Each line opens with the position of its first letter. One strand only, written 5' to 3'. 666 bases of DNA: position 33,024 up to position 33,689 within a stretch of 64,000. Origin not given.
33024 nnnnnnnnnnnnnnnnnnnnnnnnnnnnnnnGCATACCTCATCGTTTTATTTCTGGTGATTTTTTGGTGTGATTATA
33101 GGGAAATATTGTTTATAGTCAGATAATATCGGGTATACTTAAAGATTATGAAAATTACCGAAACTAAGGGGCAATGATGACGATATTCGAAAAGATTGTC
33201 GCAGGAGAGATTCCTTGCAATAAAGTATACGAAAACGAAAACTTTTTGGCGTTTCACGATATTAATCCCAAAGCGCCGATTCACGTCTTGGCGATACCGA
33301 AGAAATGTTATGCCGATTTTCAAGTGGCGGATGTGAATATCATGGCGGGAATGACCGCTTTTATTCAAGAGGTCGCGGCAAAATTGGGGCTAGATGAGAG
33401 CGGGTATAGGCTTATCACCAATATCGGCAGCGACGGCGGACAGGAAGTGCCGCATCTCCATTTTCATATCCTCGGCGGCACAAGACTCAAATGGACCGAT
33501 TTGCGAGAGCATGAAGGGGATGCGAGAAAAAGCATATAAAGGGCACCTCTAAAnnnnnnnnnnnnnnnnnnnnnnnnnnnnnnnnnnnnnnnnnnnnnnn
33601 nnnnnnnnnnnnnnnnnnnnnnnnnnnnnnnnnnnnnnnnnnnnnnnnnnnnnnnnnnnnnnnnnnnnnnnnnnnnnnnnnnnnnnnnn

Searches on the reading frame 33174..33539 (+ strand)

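Call 59: search_protein_families(library=pfam, proteins=[window:33174-33539:+], max_evalue=0.01)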
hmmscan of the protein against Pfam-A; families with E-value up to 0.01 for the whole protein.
window:33174-33539:+ (121 aa): 2 families
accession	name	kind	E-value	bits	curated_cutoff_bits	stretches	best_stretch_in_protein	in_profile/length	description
PF01230.28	HIT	-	6.9e-27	94.4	21.5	1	11-103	2-96/98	HIT domain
PF11969.13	DcpS_C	-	5e-18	66.1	24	1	3-101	2-101/114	Scavenger mRNA decapping enzyme C-term binding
